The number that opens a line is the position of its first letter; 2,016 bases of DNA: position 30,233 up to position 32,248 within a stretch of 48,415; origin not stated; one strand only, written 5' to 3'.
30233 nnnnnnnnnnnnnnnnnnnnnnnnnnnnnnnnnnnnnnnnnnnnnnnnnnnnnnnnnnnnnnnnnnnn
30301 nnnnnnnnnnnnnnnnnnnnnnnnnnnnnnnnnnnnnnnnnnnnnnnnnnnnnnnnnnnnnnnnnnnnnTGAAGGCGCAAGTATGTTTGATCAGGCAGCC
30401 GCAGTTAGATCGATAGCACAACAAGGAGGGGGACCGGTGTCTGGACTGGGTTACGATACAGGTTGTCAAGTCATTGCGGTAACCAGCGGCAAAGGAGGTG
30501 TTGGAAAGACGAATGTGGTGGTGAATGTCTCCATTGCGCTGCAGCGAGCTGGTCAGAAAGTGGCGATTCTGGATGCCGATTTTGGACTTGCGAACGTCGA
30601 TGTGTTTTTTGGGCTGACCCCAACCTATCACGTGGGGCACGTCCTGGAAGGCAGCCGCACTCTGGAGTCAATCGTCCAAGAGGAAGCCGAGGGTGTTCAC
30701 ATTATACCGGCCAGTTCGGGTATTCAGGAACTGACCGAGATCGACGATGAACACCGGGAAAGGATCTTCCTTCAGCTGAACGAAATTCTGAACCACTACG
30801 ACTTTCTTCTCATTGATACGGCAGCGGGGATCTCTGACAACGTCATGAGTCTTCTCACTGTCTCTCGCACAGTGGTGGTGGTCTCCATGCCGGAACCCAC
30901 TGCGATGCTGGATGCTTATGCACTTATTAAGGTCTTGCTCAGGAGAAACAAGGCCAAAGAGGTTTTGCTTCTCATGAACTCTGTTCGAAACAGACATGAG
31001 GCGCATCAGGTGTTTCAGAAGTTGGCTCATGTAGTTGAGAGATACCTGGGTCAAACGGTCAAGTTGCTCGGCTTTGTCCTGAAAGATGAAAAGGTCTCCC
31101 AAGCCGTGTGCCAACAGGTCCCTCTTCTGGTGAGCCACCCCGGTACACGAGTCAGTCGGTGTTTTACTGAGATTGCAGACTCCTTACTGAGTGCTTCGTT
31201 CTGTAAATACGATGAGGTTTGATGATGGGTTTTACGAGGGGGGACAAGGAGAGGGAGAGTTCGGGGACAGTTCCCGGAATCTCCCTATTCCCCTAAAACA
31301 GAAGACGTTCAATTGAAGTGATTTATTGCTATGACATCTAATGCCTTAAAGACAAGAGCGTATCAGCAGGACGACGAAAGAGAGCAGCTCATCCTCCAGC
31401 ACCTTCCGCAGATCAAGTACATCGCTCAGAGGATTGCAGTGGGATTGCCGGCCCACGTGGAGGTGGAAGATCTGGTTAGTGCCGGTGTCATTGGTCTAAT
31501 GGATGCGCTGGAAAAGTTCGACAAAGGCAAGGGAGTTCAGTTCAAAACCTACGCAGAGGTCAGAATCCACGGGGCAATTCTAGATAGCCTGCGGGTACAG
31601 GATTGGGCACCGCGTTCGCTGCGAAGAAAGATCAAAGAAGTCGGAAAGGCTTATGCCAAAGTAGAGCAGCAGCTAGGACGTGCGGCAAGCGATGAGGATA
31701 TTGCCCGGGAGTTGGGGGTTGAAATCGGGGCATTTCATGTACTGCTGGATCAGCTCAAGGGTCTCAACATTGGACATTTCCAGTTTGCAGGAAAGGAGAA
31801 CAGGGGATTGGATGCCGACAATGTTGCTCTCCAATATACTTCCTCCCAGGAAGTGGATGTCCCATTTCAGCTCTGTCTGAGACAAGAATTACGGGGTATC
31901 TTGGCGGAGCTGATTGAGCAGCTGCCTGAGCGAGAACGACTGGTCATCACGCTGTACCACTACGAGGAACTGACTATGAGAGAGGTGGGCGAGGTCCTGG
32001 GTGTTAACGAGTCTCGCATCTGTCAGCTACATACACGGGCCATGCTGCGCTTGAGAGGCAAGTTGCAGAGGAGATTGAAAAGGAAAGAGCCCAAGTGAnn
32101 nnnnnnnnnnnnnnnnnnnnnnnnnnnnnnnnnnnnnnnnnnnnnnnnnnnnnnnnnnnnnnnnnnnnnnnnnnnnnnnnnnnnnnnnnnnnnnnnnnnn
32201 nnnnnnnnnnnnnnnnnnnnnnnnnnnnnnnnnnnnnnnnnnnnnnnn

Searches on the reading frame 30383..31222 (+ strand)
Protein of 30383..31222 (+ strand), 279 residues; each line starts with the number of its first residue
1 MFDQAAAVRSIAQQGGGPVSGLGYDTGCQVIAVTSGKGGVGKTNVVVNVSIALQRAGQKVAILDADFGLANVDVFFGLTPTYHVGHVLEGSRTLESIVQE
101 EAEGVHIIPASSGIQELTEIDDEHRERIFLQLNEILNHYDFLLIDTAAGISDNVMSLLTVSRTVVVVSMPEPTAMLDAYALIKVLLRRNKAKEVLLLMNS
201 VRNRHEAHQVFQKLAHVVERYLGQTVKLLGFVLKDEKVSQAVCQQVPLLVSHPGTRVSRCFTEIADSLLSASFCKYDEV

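Call 58: search_protein_families(library=pfam, proteins=[window:30383-31222:+], max_evalue=0.00001)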
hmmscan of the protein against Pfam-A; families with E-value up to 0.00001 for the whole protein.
window:30383-31222:+ (279 aa): 6 families
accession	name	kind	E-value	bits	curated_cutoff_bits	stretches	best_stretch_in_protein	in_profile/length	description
PF13614.12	AAA_31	-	4.1e-20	72.9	27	1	29-185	2-164/177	AAA domain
PF10609.15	ParA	-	5.1e-20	72.4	27.1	1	29-268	4-245/246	NUBPL iron-transfer P-loop NTPase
PF01656.29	CbiA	-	9.3e-17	61.6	25.4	1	31-247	1-124/125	CobQ/CobB/MinD/ParA nucleotide binding domain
PF06564.18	CBP_BcsQ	-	1.6e-10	41.3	21.3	1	30-253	3-218/234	Cellulose biosynthesis protein BcsQ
PF00142.24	Fer4_NifH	-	2.5e-07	30.9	25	0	35-66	6-37/271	4Fe-4S iron sulfur cluster binding proteins, NifH/frxC family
PF09140.17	MipZ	-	1.1e-06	28.6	20.7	1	30-163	2-122/262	ATPase MipZ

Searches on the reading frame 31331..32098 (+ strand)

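Call 58: search_protein_families(library=pfam, proteins=[window:31331-32098:+], max_evalue=0.00001)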
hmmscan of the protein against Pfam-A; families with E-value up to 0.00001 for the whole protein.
window:31331-32098:+ (255 aa): 3 families
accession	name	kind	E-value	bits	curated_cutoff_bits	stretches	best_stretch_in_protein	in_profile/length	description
PF04542.20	Sigma70_r2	-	6.4e-17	61.5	24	1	20-92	1-70/71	Sigma-70 region 2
PF04545.22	Sigma70_r4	-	9.2e-17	60.7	24.1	1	195-242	2-49/50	Sigma-70, region 4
PF08281.18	Sigma70_r4_2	-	5.8e-12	45.5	25.7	1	190-241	3-54/54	Sigma-70, region 4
